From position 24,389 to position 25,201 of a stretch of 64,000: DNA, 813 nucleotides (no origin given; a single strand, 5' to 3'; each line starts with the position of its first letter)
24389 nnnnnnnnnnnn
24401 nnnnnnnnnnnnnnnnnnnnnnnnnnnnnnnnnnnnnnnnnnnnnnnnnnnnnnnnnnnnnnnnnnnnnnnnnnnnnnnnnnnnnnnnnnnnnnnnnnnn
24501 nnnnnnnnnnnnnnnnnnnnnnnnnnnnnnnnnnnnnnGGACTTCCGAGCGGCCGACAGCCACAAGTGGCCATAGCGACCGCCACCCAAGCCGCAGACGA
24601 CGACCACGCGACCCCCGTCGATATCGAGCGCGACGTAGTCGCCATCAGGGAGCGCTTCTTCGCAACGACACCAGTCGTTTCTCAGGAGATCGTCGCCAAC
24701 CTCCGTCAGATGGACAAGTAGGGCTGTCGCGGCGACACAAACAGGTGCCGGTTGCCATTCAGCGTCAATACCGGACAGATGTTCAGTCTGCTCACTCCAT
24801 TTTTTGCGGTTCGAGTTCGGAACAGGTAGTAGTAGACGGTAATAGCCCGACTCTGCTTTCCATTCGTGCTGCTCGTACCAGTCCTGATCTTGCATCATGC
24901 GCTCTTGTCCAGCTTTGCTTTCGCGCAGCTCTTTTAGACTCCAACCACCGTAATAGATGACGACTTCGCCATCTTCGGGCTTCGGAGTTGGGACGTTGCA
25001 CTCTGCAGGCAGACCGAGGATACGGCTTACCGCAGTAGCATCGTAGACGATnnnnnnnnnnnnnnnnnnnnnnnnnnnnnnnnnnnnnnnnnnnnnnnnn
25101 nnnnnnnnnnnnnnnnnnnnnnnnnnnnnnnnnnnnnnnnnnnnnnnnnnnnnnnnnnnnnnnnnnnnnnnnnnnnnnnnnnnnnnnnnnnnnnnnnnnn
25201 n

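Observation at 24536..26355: DGR variable proteins without an evident C-type-lectin/FGE signature or export signal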

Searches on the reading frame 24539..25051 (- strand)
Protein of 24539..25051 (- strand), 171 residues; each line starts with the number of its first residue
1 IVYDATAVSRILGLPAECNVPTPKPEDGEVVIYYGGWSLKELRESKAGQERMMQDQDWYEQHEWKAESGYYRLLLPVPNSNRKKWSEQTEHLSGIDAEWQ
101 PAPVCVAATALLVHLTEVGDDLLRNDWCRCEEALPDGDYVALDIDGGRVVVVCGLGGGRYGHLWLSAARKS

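Call 37: predict_structure(alignment_id=A3)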
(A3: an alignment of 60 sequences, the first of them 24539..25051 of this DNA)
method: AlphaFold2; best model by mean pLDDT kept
length: 171 residues; sequences in the alignment: 60
mean_pLDDT: 94.6   pTM: 0.92
mean pLDDT of the five models: 94.6, 94.2, 94.1, 93.8, 93.3
residues with pLDDT >= 90: 151; 70-90: 17; 50-70: 3; < 50: 0
segments of 3 or more residues with pLDDT < 50: none
pLDDT, mean of each block of 10 residues (from residue 1): 98 95 95 97 98 90 93 97 95 96 98 98 95 91 97 78 95 93
secondary structure, 60 per line:
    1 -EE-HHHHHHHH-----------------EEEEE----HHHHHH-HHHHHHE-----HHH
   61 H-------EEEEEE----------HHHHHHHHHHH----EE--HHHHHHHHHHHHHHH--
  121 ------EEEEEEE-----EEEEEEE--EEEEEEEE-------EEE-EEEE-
elements in order: H5-12 E30-34 H39-44 H46-51 H58-61 E69-74 H85-95 H104-118 E127-133 E139-145 E148-155 E163-165 E167-170

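Call 40: fold_search(model_id=the predicted structure, library=pdb)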
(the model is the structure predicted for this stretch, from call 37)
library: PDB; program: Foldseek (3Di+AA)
matches with E <= 10: 443; with E <= 0.001: 0
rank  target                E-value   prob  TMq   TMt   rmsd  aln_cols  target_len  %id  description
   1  1sb2_B                1.8e-02  0.96  0.39  0.51   6.1       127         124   12  High resolution Structure determination of rhodocetin (released 2005-02-01)
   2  7qaj_B                1.8e-02  0.92  0.37  0.48   7.9       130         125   12  ZK002 with Anti-angiogenic and Anti-inflamamtory Properties (released 2023-06-14)
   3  8oks_A                4.3e-02  0.98  0.43  0.64   3.8       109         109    6  Crystal structure of Bdellovibrio bacteriovorus Bd2740 C-terminal domain (released 2023-10-25)
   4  8oks_B                4.6e-02  0.99  0.44  0.65   3.8       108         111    5  Crystal structure of Bdellovibrio bacteriovorus Bd2740 C-terminal domain (released 2023-10-25)
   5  3gpr_B                6.7e-02  0.77  0.37  0.47   6.7       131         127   11  Crystal structure of rhodocetin (released 2009-12-15)
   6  8k8h                  1.5e-01  0.47  0.34  0.12   6.9       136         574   12  Crystal structure of the CysR-CTLD3 fragment of human DEC205 (released 2024-02-28)
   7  8q4e_A                3.3e-01  0.60  0.37  0.47   4.8       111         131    9  Structure of Legionella pneumophila Lcl C-terminal domain (released 2023-12-27)
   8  1tfg                  3.5e-01  0.03  0.13  0.16  13.3       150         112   11  AN UNUSUAL FEATURE REVEALED BY THE CRYSTAL STRUCTURE AT 2.2 ANGSTROMS RESOLUTION OF HUMAN TRANSFORMING GROWTH FACTOR-BET (released 1993-10-31)
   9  1tgj                  5.5e-01  0.02  0.12  0.15  15.6       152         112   11  HUMAN TRANSFORMING GROWTH FACTOR-BETA 3, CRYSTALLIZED FROM DIOXANE (released 1997-01-11)
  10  1c3a_A                5.8e-01  0.35  0.38  0.46   7.6       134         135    9  CRYSTAL STRUCTURE OF FLAVOCETIN-A FROM THE HABU SNAKE VENOM, A NOVEL CYCLIC TETRAMER OF C-TYPE LECTIN-LIKE HETERODIMER (released 2000-03-06)
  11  1uos_A                8.4e-01  0.25  0.37  0.45   7.4       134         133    9  The Crystal Structure of the Snake Venom Toxin Convulxin (released 2003-10-14)
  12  4xr7_J                8.9e-01  0.01  0.13  0.06  18.2       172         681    9  Structure of the Saccharomyces cerevisiae PAN2-PAN3 core complex (released 2015-01-28)
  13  7u0r_B                1.1e+00  0.03  0.17  0.12  14.4       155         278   14  Crystal structure of Methanomethylophilus alvus PylRS(N166A/V168A) complexed with meta-trifluoromethyl-2-benzylmalonat (released 2023-06-14)
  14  2ho5_B                1.1e+00  0.05  0.13  0.08  13.0        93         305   11  Crystal structure of Oxidoreductase, Gfo/Idh/MocA family from Streptococcus pneumoniae (released 2006-09-12)
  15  9b9f_B                1.4e+00  0.01  0.12  0.16  15.3       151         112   12  Zebrafish Betaglycan Orphan Domain (zfBGo) in complex with TGF-B3 and extracellular domains of TGFBRI and TGFBRII (released 2025-03-12)
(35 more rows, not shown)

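Call 66: find_homologous_proteins(query=A3, max_evalue=0.01)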
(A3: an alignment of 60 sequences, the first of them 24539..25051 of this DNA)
Query A3 (60 sequences) (171 aa, profile of the alignment): 106 proteins with E <= 0.01 among 8000 candidates.
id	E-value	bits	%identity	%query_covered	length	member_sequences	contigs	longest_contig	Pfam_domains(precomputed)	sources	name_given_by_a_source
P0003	4.5e-108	378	47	100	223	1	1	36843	-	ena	-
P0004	1.9e-107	376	49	98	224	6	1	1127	-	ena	-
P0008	5.6e-107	374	51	99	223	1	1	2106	-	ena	-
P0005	8.0e-107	374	49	100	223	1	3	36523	-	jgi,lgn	-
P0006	1.3e-106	373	50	99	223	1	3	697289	-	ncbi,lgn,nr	ncbi:MAG: hypothetical protein KC680_00810 [Candidatus Peregrinibacteria bacterium]|nr:hypothetical 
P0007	5.2e-106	371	47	99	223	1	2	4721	-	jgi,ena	-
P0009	8.8e-106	370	51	99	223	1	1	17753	-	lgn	-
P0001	1.1e-105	370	51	100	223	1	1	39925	-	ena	-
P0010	2.8e-103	362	46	99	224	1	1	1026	-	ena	-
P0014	7.1e-102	358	47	99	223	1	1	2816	-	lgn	-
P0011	4.5e-100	352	43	100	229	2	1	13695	-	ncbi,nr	ncbi:MAG: hypothetical protein O3A81_01835 [bacterium]|nr:hypothetical protein [bacterium]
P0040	2.6e-98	346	63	100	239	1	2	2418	-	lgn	-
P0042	5.8e-98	345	61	98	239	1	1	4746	-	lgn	-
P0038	8.5e-98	344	66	99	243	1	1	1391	-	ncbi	-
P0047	1.4e-97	344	64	99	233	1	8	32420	-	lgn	-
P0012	1.2e-95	337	48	95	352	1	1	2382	PF00078.33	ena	-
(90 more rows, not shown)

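Call 81: search_solved_structures(query=A7, max_evalue=10, show_alignments=0)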
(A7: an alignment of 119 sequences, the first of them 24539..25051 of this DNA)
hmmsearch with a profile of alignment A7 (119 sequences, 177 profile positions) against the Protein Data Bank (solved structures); distinct sequences matched with E-value up to 10: 8.
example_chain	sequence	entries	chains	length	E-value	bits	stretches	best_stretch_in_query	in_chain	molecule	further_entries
7ona_A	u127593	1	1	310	4.6e-07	32.8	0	124-173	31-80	SAKe6AC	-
7on6_A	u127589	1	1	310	1.9e-06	30.7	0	124-173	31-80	SAKe6AE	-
8pjw_A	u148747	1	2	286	0.011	18.5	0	123-162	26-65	SAKe6FE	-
8pjv_A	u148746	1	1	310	0.037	16.8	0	123-173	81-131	SAKe6DR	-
8pju_A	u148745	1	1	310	0.12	15.1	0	122-173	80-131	SAKe6DEtal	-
8pjt_A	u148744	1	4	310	0.15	14.8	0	123-173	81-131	SAKe6DEref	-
6hrl_A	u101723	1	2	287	0.34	13.6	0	116-163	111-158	Kelch-like protein 17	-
1l0q_A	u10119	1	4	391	2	11.2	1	60-89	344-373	Surface layer protein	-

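Call 82: search_protein_families(library=pfam, alignment_id=A7, max_evalue=0.01)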
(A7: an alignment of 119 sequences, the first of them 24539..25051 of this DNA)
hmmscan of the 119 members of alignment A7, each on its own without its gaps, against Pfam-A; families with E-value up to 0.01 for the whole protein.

A. member 1, window:24539-25051:- (171 aa): 0 families

B. families by the number of members that match (of 119 scanned): 2 families
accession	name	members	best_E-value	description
PF18963.5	DUF5703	1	0.0073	Family of unknown function (DUF5703)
PF19223.5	Chropara_Vmeth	1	0.0099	Chroparavirus methyltransferase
